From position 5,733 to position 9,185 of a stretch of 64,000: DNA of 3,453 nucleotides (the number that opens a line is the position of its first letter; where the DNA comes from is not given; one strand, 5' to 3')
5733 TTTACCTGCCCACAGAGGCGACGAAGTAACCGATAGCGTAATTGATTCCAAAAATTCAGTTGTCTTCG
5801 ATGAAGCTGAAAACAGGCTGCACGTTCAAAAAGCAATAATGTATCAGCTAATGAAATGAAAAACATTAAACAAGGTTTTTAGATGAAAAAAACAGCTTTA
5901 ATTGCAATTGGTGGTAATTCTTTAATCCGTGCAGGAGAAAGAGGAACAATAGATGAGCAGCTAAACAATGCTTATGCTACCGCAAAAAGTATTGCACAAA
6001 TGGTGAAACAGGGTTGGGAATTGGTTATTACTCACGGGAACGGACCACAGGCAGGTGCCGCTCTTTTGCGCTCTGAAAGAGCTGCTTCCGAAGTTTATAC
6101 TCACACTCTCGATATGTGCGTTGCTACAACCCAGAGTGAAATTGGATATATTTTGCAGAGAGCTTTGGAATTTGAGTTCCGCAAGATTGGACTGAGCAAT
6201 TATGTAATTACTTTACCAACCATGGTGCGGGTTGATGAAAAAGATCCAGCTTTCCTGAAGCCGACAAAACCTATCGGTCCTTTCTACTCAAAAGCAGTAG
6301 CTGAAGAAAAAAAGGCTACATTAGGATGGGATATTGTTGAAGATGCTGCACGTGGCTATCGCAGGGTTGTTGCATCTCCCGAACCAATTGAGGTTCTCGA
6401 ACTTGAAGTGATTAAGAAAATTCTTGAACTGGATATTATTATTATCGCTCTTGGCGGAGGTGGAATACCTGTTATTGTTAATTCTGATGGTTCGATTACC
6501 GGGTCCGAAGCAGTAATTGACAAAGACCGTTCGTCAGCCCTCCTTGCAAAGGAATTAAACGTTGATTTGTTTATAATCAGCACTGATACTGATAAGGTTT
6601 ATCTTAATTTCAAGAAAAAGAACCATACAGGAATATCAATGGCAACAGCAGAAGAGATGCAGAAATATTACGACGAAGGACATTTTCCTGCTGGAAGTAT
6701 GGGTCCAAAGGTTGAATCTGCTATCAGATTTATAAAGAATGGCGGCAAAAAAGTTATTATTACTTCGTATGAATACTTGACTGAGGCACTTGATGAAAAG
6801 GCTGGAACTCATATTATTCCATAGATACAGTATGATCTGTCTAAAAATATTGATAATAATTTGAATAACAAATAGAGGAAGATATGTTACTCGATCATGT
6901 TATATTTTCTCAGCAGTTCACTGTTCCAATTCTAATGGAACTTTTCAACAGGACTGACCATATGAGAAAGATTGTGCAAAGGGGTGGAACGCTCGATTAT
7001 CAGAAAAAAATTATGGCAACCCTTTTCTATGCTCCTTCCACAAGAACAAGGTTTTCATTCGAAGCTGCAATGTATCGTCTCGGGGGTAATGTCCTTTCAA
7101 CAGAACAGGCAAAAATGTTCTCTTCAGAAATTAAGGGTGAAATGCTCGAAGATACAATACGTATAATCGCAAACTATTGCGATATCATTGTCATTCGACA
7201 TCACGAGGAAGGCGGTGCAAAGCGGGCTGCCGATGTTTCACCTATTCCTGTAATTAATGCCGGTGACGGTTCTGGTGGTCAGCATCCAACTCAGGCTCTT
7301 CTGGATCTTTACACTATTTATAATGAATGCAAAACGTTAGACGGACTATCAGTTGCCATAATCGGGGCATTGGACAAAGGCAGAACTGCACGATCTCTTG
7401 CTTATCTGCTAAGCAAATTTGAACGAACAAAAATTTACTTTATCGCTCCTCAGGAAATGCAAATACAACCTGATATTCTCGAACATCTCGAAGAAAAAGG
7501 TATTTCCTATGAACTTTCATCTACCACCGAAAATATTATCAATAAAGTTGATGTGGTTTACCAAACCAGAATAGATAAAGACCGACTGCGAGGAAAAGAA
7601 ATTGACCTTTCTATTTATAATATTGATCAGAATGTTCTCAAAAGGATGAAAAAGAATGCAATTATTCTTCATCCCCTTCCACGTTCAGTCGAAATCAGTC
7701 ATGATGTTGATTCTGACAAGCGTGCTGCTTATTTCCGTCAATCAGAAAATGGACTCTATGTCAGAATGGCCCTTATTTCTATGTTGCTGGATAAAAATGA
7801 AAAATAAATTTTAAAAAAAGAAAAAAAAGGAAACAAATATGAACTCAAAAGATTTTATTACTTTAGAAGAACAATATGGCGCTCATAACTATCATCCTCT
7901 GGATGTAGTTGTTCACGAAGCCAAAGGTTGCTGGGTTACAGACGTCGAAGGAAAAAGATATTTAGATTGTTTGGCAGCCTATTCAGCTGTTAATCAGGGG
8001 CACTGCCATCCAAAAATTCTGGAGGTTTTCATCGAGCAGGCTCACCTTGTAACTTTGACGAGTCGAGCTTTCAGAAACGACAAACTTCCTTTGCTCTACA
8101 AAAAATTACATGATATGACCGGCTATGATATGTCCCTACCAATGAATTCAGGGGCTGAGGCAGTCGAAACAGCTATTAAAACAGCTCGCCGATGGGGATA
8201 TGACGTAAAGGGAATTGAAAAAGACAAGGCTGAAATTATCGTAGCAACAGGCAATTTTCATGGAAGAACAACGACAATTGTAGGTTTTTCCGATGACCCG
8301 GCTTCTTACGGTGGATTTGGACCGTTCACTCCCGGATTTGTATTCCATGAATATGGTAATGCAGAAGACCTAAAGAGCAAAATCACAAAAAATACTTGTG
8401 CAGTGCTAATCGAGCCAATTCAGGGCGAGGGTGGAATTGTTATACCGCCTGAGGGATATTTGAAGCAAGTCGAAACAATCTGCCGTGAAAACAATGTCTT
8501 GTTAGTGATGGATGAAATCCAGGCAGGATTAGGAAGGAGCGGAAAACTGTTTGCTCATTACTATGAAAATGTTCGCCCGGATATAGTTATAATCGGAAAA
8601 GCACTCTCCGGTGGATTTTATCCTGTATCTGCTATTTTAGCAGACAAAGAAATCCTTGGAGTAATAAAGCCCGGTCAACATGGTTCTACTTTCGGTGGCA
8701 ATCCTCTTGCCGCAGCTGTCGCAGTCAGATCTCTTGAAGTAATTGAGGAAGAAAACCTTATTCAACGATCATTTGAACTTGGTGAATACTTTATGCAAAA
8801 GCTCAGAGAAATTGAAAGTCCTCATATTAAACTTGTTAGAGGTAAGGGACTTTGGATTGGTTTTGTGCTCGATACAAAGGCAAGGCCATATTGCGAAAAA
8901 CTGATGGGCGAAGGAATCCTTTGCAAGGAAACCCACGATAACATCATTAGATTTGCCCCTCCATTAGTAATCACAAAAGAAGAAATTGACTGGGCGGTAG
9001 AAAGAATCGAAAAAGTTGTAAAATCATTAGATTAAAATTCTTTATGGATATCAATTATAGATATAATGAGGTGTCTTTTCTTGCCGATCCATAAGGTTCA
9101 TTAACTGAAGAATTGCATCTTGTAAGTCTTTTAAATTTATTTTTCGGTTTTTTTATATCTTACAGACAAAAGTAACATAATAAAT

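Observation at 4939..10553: Bacterial arginine synthetase (ArcE)-type energy-conserving arginine operon, with no arginine deiminase in the window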

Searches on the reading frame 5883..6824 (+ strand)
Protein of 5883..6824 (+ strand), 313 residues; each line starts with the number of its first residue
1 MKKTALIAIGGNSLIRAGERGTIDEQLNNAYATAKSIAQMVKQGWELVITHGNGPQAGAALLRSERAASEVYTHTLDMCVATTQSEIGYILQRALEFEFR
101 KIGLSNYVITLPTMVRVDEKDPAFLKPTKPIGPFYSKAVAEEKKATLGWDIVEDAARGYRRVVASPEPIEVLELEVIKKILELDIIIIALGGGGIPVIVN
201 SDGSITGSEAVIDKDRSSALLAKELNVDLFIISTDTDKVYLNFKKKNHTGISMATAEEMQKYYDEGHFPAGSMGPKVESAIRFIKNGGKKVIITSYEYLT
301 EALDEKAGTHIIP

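Call 3: search_protein_families(library=pfam, proteins=[window:5883-6824:+])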
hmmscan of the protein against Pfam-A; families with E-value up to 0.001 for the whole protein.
window:5883-6824:+ (313 aa): 1 family
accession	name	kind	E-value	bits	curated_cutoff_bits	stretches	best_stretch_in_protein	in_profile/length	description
PF00696.33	AA_kinase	-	1.4e-26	94.1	24.9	1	3-295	1-234/234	Amino acid kinase family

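Call 4: search_protein_families(library=ncbifam, proteins=[window:5883-6824:+])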
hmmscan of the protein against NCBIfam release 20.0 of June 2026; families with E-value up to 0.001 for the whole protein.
window:5883-6824:+ (313 aa): 11 families
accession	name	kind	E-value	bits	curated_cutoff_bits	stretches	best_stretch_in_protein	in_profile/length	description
TIGR00746.1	arcC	equivalog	1.3e-107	359.5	358.25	1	4-312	2-308/309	carbamate kinase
NF009007.0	PRK12352.1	subfamily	2.1e-104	348.9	266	1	1-312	1-314/316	carbamate kinase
NF009008.0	PRK12354.1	subfamily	3.6e-93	312.1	361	1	4-312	2-299/308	carbamate kinase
NF006926.0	PRK09411.1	equivalog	5.9e-66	222.6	416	1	2-311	1-295/297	carbamate kinase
TIGR00761.1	argB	equivalog_domain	1.5e-10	41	151.3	1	186-293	128-231/231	acetylglutamate kinase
NF010661.0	PRK14058.1-3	equivalog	6.1e-08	32.1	251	1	151-311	119-270/283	acetylglutamate/acetylaminoadipate kinase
NF010659.0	PRK14058.1-1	equivalog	7.3e-08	31.9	223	1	182-295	139-248/267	[LysW]-aminoadipate kinase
NF040647.1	IPPK_Arch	equivalog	7.4e-06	25.4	120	1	169-309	116-257/259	isopentenyl phosphate kinase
NF010662.0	PRK14058.1-4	equivalog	5e-05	22.6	194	1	169-302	133-253/264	[LysW]-aminoadipate/[LysW]-glutamate kinase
TIGR01092.1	P5CS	equivalog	7.5e-05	21.1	796.75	1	176-296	133-254/715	delta l-pyrroline-5-carboxylate synthetase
TIGR01027.1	proB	equivalog_domain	0.00049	19.4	186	0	195-304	126-243/363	glutamate 5-kinase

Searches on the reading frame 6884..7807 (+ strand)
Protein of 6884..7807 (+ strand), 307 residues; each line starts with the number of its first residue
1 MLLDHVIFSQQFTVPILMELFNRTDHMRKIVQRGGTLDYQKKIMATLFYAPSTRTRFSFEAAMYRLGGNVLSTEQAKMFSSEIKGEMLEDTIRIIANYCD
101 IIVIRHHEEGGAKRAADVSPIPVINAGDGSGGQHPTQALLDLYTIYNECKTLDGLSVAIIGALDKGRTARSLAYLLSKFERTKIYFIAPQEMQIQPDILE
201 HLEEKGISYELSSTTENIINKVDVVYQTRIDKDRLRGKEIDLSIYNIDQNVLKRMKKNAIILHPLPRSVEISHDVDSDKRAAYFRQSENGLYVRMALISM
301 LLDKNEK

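Call 3: search_protein_families(library=pfam, proteins=[window:6884-7807:+])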
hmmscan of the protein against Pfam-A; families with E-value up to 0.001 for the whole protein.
window:6884-7807:+ (307 aa): 2 families
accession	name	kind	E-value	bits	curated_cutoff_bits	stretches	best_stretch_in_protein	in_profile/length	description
PF02729.26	OTCace_N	-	4.1e-40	137.7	29.9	1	5-146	2-147/148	Aspartate/ornithine carbamoyltransferase, carbamoyl-P binding domain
PF00185.30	OTCace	-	3.7e-32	112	29.4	1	153-300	1-156/157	Aspartate/ornithine carbamoyltransferase, Asp/Orn binding domain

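Call 4: search_protein_families(library=ncbifam, proteins=[window:6884-7807:+])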
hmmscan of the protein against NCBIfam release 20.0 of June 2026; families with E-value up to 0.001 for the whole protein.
window:6884-7807:+ (307 aa): 17 families
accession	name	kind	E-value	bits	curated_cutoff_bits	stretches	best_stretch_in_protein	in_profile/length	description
TIGR00670.1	asp_carb_tr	equivalog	3.1e-91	305.7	236.95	1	5-302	2-303/304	aspartate carbamoyltransferase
NF002032.1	PRK00856.1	equivalog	1.4e-81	273.9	263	1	5-301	2-296/297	aspartate carbamoyltransferase catalytic subunit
NF008853.0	PRK11891.1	equivalog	1.8e-73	247.6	560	1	6-303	91-399/430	aspartate carbamoyltransferase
NF006046.0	PRK08192.1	equivalog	2.2e-68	231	512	1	5-306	8-321/339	aspartate carbamoyltransferase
NF001986.0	PRK00779.1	subfamily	1e-46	159.5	306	1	5-304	7-306/307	ornithine carbamoyltransferase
TIGR00658.1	orni_carb_tr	equivalog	1.2e-40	139.6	280.85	1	13-302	10-303/304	ornithine carbamoyltransferase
NF010387.0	PRK13814.1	equivalog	1.9e-32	112.4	660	1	41-303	45-304/310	aspartate carbamoyltransferase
TIGR04384.1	putr_carbamoyl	exception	6.8e-30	104.3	500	1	6-305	2-310/330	putrescine carbamoyltransferase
NF009916.0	PRK13376.1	equivalog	9.4e-27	93.7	800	1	11-302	15-333/525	bifunctional aspartate carbamoyltransferase catalytic subunit/aspartate carbamoyltransferase regulatory subunit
NF011380.0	PRK14805.1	equivalog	4.5e-24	85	421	1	41-303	38-301/302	ornithine carbamoyltransferase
NF003286.0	PRK04284.1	subfamily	5.1e-18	65.3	515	1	39-271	43-280/332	ornithine carbamoyltransferase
NF011379.0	PRK14804.1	equivalog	3.9e-14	52.5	373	1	5-303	8-310/311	ornithine carbamoyltransferase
NF003384.0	PRK04523.1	equivalog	1e-13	51.1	288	1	4-148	4-162/336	N-acetylornithine carbamoyltransferase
NF002470.0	PRK01713.1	equivalog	3.4e-11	43.2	545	1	40-200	45-200/334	ornithine carbamoyltransferase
NF009213.0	PRK12562.1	subfamily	1.3e-07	31.4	559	1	41-148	45-148/334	ornithine carbamoyltransferase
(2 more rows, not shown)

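Call 58: search_solved_structures(query=window:6884-7807:+, max_evalue=1e-20, show_alignments=3)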
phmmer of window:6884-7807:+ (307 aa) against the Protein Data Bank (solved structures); distinct sequences matched with E-value up to 1e-20: 46.
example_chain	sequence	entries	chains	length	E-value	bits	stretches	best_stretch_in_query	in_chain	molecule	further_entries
6ypo_A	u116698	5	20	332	3.2e-93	315.7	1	3-302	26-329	PYRB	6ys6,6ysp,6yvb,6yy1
6yw9_A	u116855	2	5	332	4.2e-92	312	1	3-302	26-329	PYRB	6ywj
1ml4_A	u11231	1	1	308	5.4e-75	255.9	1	22-302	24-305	Aspartate Transcarbamoylase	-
2rgw_A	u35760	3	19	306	7.2e-73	248.9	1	5-306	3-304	Aspartate carbamoyltransferase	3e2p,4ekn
5g1n_A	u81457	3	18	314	2.3e-70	240.7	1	4-302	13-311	CAD PROTEIN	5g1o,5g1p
5nnn_A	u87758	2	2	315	6.5e-69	235.9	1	4-302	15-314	ctATC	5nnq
8bps_A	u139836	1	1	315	4.2e-67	230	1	4-302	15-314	Carbamoyl-phosphate synthase (glutamine-hydrolyzing)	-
8bpl_A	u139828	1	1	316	4.3e-67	230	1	4-302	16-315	Carbamoyl-phosphate synthase (glutamine-hydrolyzing)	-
2be7_A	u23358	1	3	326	5.2e-66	226.4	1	40-304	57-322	Aspartate Carbamoyltransferase Catalytic Chain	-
1tth_A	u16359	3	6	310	1.1e-65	225.3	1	41-304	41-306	Aspartate carbamoyltransferase catalytic chain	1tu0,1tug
4e2f_I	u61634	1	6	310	3.1e-65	223.8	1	41-304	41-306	Aspartate carbamoyltransferase catalytic chain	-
2a0f_A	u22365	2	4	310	4.1e-65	223.5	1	41-304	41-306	Aspartate carbamoyltransferase catalytic chain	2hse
1sku_A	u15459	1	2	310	4.7e-65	223.3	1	41-304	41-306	Aspartate carbamoyltransferase catalytic chain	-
1d09_A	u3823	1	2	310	5.5e-65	223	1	41-304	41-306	ASPARTATE CARBAMOYLTRANSFERASE CATALYTIC CHAIN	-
1q95_A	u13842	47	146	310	5.5e-65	223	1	41-304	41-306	Aspartate carbamoyltransferase catalytic chain | PROTEIN (ASPARTATE CARBAMOYLTRANSFERASE) | Aspartate carbamoyltransferase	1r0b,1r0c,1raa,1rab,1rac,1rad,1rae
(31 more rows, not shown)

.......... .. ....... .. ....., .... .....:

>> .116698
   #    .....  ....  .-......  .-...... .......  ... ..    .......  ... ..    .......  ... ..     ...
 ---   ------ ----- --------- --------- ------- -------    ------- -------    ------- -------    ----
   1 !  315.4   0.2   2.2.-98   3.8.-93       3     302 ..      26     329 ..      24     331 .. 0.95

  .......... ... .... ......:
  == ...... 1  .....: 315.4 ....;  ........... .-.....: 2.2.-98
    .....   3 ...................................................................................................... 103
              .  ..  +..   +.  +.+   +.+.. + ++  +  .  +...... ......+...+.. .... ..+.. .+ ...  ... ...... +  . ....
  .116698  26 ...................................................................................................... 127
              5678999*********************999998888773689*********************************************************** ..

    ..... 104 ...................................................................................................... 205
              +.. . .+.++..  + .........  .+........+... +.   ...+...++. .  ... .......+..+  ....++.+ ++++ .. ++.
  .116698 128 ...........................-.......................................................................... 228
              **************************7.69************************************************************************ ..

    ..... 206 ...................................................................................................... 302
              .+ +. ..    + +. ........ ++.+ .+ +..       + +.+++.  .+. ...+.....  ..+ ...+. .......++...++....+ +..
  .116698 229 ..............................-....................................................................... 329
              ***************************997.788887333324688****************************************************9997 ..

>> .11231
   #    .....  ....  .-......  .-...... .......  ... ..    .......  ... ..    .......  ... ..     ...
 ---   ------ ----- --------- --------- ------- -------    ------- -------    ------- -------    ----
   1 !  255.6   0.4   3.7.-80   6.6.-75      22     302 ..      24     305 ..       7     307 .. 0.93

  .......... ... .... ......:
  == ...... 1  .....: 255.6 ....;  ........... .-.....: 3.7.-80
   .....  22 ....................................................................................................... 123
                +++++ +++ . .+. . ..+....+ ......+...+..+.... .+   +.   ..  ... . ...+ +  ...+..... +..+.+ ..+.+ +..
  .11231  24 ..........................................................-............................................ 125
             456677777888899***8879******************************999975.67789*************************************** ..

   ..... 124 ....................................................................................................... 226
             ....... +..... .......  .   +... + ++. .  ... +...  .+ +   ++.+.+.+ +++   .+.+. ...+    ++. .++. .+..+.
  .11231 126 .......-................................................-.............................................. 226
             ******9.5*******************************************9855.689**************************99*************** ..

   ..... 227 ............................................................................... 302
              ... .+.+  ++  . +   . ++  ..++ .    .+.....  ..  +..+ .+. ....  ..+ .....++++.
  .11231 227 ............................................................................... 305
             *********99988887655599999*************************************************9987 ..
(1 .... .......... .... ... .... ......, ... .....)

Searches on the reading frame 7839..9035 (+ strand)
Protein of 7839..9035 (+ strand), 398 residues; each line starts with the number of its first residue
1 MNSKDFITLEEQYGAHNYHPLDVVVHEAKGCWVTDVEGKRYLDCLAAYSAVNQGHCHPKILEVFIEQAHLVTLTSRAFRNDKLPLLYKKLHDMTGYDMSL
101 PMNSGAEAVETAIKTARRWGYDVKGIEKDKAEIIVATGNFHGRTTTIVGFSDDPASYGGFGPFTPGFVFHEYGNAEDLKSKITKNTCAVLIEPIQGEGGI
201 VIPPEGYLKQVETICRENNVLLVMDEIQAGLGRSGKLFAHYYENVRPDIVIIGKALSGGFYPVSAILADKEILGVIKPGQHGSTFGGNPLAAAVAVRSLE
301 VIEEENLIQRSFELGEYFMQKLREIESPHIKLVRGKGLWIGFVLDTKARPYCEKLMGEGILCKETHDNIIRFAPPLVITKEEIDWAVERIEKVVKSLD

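Call 3: search_protein_families(library=pfam, proteins=[window:7839-9035:+])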
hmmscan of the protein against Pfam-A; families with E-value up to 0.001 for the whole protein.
window:7839-9035:+ (398 aa): 2 families
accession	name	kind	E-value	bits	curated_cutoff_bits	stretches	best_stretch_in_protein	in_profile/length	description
PF00202.27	Aminotran_3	-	3.3e-126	421.7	30.5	1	13-394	1-403/403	Aminotransferase class-III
PF00155.27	Aminotran_1_2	-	0.00047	19.9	19.7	0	175-390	130-361/361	Aminotransferase class I and II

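Call 4: search_protein_families(library=ncbifam, proteins=[window:7839-9035:+])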
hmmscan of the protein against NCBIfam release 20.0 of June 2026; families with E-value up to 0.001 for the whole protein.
window:7839-9035:+ (398 aa): 70 families (the best 25 are shown)
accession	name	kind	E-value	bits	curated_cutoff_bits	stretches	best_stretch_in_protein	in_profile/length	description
NF003145.0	PRK04073.1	equivalog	8.4e-183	607.3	656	1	2-394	3-395/396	ornithine--oxo-acid transaminase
TIGR01885.1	Orn_aminotrans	equivalog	2.8e-165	549.9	378.4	1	3-395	1-402/402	ornithine--oxo-acid transaminase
TIGR00707.1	argD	subfamily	1.3e-112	376.4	410.05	1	16-394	4-380/381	acetylornithine/succinylornithine family transaminase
NF002325.0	PRK01278.1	subfamily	3.2e-105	352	372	1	17-397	9-389/395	acetylornithine transaminase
NF002874.0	PRK03244.1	equivalog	4e-100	335.4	457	1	16-396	20-394/399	acetylornithine transaminase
NF003468.0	PRK05093.1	subfamily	7e-93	311.5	522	1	16-396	18-401/405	acetylornithine/succinyldiaminopimelate transaminase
TIGR03246.1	arg_catab_astC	subfamily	1.6e-90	304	609.95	1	13-396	9-395/397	acetylornithine/succinylornithine family transaminase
NF002797.0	PRK02936.1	equivalog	8.8e-88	294.6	496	1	17-396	7-379/385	acetylornithine transaminase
NF042418.1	LysJ_Th_th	equivalog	1.2e-83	281.2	700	1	6-394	3-385/386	[LysW]-aminoadipate semialdehyde transaminase LysJ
NF004426.0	PRK05769.1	equivalog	2.8e-83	280.2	552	2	185-396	221-439/441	acetyl ornithine aminotransferase family protein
NF009047.0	PRK12381.1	subfamily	8.1e-82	275.2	630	1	16-396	16-399/406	bifunctional succinylornithine transaminase/acetylornithine transaminase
NF005993.0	PRK08117.1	subfamily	3.4e-80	269.8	574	2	184-396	206-429/433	aspartate aminotransferase family protein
NF053554.1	prodigi_MAP_PigE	equivalog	9.1e-78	262.4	850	1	18-346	397-729/837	prodigiosin MAP biosynthesis aminotransferase PigE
NF002985.0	PRK03715.1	equivalog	3.6e-76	256.4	568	1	22-397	19-394/395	acetylornithine transaminase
NF008570.0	PRK11522.1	equivalog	6.2e-75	252.5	612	1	24-397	71-457/464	putrescine aminotransferase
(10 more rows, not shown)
